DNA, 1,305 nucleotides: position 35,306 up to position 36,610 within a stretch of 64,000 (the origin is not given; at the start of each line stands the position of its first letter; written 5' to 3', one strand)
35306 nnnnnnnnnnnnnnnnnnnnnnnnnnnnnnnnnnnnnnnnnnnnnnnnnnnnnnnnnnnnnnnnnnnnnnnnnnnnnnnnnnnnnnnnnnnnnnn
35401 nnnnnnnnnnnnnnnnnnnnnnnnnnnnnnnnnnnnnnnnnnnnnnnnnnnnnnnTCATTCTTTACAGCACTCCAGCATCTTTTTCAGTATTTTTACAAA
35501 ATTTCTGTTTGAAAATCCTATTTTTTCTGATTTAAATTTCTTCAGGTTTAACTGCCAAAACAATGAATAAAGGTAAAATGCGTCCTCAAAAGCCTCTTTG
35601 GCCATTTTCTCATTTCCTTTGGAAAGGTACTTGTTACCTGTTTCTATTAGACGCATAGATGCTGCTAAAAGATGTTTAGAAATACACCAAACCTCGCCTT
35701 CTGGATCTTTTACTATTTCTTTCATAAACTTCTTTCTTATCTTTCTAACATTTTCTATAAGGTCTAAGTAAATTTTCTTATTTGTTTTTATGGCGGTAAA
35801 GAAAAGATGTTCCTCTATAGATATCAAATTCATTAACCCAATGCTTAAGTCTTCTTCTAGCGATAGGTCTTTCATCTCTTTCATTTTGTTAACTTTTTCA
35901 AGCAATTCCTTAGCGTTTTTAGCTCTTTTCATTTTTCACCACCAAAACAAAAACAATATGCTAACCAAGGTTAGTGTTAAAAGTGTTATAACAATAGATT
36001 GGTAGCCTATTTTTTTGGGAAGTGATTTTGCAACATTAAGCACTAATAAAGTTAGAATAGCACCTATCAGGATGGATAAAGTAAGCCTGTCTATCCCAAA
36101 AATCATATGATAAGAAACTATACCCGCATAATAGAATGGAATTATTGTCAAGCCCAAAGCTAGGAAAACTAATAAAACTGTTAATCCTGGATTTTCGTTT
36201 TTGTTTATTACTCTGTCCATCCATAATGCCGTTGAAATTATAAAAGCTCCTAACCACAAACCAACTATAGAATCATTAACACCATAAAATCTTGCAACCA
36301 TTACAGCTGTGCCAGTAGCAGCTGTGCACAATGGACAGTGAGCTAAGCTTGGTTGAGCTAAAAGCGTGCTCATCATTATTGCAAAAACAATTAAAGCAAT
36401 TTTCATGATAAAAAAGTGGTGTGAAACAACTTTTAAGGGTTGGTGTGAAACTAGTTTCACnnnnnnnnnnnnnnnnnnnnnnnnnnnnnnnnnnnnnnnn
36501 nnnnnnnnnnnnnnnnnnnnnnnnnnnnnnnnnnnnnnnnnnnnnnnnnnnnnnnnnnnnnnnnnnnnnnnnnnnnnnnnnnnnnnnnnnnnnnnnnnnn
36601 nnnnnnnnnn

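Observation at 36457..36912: Membrane-tethered winged-helix regulator with Cys-rich outside loop: a candidate one-component extracytoplasmic metal or redox sensor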

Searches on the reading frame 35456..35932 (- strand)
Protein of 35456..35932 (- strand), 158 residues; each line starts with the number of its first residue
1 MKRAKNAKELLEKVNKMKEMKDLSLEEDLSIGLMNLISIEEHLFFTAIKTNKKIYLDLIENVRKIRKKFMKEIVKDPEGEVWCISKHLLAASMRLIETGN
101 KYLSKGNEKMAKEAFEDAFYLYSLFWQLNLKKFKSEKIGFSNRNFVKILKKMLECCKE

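Call 3: search_protein_families(library=pfam, proteins=[window:35456-35932:-], max_evalue=0.01)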
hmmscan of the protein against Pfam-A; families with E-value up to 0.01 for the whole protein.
window:35456-35932:- (158 aa): 0 families

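Call 4: search_protein_families(library=ncbifam, proteins=[window:35456-35932:-], max_evalue=0.01)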
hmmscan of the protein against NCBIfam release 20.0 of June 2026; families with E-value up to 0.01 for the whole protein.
window:35456-35932:- (158 aa): 0 families

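Call 44: search_protein_families(library=ncbifam, proteins=[window:35456-35932:-], max_evalue=0.05)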
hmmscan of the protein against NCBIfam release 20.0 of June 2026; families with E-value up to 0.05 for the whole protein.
window:35456-35932:- (158 aa): 0 families

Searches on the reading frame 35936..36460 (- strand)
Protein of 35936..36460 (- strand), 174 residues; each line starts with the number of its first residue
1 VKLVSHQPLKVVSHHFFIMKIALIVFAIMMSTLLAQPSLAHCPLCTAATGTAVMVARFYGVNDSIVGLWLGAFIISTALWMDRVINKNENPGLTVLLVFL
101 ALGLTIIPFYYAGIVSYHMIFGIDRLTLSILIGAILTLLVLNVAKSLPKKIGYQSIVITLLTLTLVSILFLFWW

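Call 3: search_protein_families(library=pfam, proteins=[window:35936-36460:-], max_evalue=0.01)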
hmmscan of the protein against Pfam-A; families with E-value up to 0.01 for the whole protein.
window:35936-36460:- (174 aa): 0 families

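Call 4: search_protein_families(library=ncbifam, proteins=[window:35936-36460:-], max_evalue=0.01)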
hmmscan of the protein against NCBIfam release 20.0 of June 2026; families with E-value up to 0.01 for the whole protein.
window:35936-36460:- (174 aa): 0 families

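Call 44: search_protein_families(library=ncbifam, proteins=[window:35936-36406:-], max_evalue=0.05)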
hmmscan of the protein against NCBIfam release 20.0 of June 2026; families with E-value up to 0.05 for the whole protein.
window:35936-36406:- (156 aa): 1 family
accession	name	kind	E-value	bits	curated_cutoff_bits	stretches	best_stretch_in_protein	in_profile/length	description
NF041044.1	GIVxVP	domain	0.036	14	35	1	50-86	16-52/57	GIVxVP protein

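Call 54: find_homologous_proteins(query=window:35936-36406:-, max_evalue=0.001)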
Query window:35936-36406:- (156 aa): 34 proteins with E <= 0.001 among 190 candidates.
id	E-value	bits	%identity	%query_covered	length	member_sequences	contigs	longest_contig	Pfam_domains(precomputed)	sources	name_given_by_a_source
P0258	7.2e-90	317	99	100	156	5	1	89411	-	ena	-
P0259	1.4e-29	121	48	85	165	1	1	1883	-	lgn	-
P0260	2.5e-28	117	55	56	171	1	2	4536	-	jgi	-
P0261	9.0e-28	115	46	85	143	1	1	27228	-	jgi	-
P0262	1.5e-25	108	45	92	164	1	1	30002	-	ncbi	-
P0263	4.1e-24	103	41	94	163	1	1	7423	-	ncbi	-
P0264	5.4e-24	103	41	96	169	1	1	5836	-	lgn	-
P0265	5.5e-24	103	42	83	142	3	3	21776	-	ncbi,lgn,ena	-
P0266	1.9e-23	101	42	78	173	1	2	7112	-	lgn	-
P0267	2.6e-21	94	48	72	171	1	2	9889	-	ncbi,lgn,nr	ncbi:hypothetical protein EPN87_03905 [archaeon]|nr:MAG: hypothetical protein EPN87_03905 [archaeon]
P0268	8.6e-20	89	41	97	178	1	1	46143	-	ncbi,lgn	-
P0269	1.3e-19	89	40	97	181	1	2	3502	-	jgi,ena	jgi:hypothetical protein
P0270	1.4e-19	89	39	97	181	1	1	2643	-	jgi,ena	-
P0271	2.6e-19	88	39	94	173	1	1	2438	-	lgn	-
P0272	3.7e-19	87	39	95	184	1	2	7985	-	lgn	-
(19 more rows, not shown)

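Call 61: predict_structure(alignment_id=A3)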
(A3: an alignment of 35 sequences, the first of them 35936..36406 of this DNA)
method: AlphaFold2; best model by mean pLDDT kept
length: 156 residues; sequences in the alignment: 35
mean_pLDDT: 82.3   pTM: 0.73
mean pLDDT of the five models: 82.3, 80.7, 79.1, 78.0, 77.8
residues with pLDDT >= 90: 60; 70-90: 70; 50-70: 16; < 50: 10
segments of 3 or more residues with pLDDT < 50: 17-23, 102-104
pLDDT, mean of each block of 10 residues (from residue 1): 81 58 59 81 90 93 86 90 89 71 67 95 92 88 94 82
secondary structure, 60 per line:
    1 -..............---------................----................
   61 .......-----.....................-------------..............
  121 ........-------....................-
elements in order: H2-15 H25-40 H45-67 H73-93 H107-128 H136-155

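Call 65: fold_search(model_id=the predicted structure, library=pdb)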
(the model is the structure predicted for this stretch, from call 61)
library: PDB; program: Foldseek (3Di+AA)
matches with E <= 10: 63; with E <= 0.001: 0
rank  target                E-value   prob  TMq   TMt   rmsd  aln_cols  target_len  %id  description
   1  9u6q_N                3.5e-01  0.15  0.19  0.11  19.0       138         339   22  Cryo-EM structure of the Vo domain of V/A-ATPase in liposomes under no pmf condition,state1 (released 2025-10-29)
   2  9u6s_N                3.7e-01  0.15  0.19  0.11  17.7       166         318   18  Cryo-EM structure of the Vo domain of V/A-ATPase in liposomes under no pmf condition,state3 (released 2026-03-25)
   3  6w2q                  1.8e+00  0.72  0.39  0.32   3.6        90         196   12  Junction 34, DHR53-DHR4 (released 2020-04-15)
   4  4c0d_A                2.2e+00  0.14  0.29  0.13  10.4       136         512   16  Structure of the NOT module of the human CCR4-NOT complex (CNOT1-CNOT2-CNOT3) (released 2013-10-09)
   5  9jdy                  2.2e+00  0.12  0.27  0.13   9.8       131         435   18  Human URAT1 bound with verinurad (released 2024-10-16)
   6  6ly9_N                2.3e+00  0.06  0.19  0.06  16.6       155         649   19  The membrane-embedded Vo domain of V/A-ATPase from Thermus thermophilus (released 2020-09-09)
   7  9gu1_L                3.1e+00  0.12  0.29  0.17   7.5       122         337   17  Human adult muscle nAChR in resting state in nanodisc with alpha-bungarotoxin (released 2025-05-14)
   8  9u6h_N                3.1e+00  0.08  0.22  0.13  17.5       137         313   20  Cryo-EM structure of the Vo domain of V/A-ATPase in liposomes, state2 (released 2025-10-29)
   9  9jdv                  3.2e+00  0.10  0.28  0.13   9.8       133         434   17  Human URAT1 bound with Uric acid (released 2024-10-16)
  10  5q0n_C                3.2e+00  0.03  0.14  0.11  12.6       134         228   16  Ligand binding to FARNESOID-X-RECEPTOR (released 2017-07-05)
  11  8j7v_A                3.8e+00  0.05  0.19  0.13  10.2       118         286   20  Cryo-EM structure of hZnT7-Fab complex in zinc-unbound state, determined in heterogeneous conformations- one subunit i (released 2023-09-20)
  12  9exq_A                4.2e+00  0.05  0.21  0.08  22.2       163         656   13  Wzc-K540M-3YE-N711Y MgADP C1 (released 2025-04-23)
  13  2ri4_C                4.2e+00  0.04  0.18  0.20  14.8       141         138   12  Crystal Structure determination of Goat Methemoglobin at 2.7 Angstrom (released 2008-10-14)
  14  4qe8_A                4.2e+00  0.03  0.18  0.15  12.4       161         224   12  FXR with DM175 and NCoA-2 peptide (released 2015-08-12)
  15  9s98_A                4.5e+00  0.05  0.20  0.18   9.6       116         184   13  CdvB2 filament - high twist, class A (released 2026-01-28)
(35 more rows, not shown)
